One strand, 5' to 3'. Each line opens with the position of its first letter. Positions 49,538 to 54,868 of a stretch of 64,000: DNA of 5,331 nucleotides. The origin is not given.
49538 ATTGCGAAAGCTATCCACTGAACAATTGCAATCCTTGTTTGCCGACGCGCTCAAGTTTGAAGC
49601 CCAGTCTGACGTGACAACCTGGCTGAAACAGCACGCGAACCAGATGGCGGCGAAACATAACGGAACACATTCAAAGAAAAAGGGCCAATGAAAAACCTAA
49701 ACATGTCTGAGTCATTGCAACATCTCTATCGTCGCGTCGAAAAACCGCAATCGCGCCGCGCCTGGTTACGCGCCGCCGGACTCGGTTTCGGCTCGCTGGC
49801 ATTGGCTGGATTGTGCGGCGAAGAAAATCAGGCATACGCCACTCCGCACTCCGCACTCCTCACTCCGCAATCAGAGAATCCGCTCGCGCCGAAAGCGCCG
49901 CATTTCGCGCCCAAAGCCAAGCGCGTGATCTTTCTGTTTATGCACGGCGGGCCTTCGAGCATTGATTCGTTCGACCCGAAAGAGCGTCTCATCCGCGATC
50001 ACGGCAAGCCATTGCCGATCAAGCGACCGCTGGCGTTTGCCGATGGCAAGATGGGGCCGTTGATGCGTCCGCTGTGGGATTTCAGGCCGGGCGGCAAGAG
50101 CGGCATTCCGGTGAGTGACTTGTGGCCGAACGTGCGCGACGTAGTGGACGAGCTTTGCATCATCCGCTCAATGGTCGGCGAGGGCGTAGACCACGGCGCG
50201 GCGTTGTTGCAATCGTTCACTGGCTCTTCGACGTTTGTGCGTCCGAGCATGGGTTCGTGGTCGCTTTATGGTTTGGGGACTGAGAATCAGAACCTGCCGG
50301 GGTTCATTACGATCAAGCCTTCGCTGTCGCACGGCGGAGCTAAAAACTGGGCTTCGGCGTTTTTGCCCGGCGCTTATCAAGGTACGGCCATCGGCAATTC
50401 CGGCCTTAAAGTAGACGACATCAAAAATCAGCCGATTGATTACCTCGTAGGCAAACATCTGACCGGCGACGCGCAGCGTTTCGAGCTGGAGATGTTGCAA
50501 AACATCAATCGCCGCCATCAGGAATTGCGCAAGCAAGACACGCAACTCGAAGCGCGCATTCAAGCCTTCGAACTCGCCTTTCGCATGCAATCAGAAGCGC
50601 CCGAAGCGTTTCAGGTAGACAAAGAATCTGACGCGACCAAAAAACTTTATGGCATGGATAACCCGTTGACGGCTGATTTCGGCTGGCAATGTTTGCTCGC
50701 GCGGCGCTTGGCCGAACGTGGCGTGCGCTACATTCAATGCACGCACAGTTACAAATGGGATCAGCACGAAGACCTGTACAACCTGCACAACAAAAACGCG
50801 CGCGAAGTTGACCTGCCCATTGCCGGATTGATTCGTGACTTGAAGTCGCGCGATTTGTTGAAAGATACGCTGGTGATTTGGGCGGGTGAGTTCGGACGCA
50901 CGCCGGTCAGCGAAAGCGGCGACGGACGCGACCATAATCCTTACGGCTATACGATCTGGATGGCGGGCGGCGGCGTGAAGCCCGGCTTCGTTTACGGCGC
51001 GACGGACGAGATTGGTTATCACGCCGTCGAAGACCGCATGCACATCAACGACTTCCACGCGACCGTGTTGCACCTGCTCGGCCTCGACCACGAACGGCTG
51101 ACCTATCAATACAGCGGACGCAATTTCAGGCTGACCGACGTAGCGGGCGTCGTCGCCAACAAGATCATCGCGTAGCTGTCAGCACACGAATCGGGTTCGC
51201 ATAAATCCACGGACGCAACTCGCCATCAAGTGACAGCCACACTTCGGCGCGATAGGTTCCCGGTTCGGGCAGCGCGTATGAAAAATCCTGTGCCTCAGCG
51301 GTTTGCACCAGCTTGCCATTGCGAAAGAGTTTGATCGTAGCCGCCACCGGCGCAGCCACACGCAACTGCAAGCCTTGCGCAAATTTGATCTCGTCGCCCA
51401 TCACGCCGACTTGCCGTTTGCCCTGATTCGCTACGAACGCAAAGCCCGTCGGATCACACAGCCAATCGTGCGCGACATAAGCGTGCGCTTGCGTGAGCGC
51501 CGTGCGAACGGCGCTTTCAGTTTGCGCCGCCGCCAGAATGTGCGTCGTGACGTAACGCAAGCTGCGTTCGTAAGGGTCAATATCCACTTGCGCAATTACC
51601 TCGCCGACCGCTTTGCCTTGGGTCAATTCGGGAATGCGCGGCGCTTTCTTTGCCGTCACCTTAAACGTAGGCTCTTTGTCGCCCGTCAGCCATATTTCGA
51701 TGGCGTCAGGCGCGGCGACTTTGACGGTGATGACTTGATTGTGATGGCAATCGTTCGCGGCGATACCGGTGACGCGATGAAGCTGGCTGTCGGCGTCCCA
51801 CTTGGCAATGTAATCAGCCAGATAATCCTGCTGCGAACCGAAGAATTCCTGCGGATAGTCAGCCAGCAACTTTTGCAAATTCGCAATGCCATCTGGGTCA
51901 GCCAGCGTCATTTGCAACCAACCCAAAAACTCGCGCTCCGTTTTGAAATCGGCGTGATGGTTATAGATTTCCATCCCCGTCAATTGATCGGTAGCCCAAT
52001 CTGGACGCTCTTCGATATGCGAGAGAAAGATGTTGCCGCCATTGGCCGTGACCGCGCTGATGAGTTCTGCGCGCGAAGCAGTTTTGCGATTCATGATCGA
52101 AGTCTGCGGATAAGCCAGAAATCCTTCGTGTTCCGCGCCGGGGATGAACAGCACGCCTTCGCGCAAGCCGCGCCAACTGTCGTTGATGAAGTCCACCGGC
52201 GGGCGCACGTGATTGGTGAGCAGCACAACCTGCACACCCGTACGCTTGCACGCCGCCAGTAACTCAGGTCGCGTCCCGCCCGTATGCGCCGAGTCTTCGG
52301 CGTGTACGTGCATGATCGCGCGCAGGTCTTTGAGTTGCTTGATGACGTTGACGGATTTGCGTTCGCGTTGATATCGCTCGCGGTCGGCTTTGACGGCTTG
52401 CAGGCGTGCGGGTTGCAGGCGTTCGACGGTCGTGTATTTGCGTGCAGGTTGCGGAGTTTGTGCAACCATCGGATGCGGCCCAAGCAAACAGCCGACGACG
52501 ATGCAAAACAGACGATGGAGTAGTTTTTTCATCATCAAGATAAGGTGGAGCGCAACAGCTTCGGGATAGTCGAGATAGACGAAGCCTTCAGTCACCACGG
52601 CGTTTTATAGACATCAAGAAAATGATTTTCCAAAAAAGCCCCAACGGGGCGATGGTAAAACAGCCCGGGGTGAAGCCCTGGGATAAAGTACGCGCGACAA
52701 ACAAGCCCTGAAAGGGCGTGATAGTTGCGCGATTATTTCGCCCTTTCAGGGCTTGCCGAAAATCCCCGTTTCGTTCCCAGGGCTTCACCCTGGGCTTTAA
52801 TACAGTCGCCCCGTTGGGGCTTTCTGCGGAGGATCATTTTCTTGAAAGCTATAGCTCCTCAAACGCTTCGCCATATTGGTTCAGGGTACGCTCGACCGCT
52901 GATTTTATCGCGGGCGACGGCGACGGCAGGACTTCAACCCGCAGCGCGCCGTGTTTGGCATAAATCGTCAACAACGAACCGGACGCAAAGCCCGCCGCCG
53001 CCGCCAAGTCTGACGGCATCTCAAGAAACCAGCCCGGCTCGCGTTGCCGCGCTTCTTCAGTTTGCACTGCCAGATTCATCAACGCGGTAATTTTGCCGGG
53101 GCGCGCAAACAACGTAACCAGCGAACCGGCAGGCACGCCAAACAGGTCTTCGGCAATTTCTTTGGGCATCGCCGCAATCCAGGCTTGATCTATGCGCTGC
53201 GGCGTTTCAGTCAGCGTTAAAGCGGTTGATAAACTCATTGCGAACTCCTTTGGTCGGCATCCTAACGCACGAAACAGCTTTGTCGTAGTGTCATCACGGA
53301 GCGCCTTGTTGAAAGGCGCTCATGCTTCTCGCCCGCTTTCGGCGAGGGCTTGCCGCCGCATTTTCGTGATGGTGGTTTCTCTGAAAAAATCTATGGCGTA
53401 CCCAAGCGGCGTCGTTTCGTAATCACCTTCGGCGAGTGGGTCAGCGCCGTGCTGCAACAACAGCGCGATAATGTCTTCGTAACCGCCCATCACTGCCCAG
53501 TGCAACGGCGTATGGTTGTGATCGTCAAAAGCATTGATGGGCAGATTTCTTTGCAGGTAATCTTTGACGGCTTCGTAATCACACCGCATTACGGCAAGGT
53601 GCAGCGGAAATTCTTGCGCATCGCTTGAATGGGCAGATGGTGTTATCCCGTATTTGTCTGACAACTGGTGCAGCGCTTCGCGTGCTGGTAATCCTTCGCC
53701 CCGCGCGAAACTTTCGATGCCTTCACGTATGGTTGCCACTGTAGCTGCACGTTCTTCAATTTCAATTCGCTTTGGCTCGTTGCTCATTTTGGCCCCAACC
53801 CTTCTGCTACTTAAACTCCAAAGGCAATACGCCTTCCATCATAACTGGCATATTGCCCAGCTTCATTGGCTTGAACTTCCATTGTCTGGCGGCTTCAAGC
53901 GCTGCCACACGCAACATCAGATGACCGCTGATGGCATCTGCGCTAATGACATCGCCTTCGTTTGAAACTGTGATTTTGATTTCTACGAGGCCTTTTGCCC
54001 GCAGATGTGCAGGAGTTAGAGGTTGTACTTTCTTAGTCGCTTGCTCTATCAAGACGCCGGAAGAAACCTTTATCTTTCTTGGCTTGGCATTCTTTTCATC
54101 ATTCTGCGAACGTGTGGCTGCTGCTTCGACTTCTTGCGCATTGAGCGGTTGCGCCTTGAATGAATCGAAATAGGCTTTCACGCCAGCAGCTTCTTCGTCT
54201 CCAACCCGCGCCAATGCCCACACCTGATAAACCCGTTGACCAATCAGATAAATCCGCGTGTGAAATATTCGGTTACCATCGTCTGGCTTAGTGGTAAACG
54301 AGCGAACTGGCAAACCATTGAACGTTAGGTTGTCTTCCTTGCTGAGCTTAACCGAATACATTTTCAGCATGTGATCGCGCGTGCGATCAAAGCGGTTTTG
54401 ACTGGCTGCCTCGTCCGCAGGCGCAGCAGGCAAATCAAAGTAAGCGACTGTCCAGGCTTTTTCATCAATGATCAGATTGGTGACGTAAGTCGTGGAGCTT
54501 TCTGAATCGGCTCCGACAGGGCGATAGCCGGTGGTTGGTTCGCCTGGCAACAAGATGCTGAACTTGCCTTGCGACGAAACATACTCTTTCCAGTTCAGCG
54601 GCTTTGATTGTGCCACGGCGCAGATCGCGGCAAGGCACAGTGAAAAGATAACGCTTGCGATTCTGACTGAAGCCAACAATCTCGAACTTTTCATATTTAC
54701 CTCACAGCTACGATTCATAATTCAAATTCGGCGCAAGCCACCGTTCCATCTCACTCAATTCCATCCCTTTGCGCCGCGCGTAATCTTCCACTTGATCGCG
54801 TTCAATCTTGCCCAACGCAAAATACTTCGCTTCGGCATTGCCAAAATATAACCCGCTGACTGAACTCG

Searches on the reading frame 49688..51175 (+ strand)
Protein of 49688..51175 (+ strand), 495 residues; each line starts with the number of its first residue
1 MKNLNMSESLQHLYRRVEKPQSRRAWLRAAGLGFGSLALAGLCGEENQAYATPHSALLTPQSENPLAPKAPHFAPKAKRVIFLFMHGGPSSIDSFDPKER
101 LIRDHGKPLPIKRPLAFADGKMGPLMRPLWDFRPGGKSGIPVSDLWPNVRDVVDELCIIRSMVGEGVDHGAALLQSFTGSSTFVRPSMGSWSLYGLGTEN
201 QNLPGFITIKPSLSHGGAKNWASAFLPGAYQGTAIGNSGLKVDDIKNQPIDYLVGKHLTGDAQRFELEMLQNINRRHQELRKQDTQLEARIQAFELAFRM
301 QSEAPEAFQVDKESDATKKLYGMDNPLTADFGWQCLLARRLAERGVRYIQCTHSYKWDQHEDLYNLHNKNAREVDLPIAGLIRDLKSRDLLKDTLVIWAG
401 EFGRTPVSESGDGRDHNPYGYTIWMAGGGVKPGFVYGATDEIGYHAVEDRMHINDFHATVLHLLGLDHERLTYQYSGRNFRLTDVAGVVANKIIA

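Call 76: search_protein_families(library=pfam, proteins=[window:49688-51175:+], max_evalue=0.00001)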
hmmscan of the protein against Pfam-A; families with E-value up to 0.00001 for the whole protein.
window:49688-51175:+ (495 aa): 1 family
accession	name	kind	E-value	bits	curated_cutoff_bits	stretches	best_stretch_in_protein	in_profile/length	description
PF07394.17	DUF1501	-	4.8e-141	470.9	27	1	77-493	1-389/390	Protein of unknown function (DUF1501)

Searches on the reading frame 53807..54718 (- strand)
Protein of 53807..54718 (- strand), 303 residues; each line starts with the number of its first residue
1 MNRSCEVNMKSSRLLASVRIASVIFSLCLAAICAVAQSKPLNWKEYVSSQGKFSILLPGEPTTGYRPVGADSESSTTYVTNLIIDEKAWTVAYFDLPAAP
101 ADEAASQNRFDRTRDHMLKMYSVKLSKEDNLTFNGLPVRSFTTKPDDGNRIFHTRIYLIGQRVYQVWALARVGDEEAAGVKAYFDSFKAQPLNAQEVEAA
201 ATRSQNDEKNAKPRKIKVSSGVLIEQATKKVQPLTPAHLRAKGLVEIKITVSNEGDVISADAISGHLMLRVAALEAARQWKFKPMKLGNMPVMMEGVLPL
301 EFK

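Call 76: search_protein_families(library=pfam, proteins=[window:53807-54718:-], max_evalue=0.00001)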
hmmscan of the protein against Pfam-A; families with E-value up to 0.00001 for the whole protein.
window:53807-54718:- (303 aa): 1 family
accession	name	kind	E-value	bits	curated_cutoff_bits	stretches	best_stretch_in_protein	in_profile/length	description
PF03544.19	TonB_C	-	2.2e-09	38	24.6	1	238-303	11-78/79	Gram-negative bacterial TonB protein C-terminal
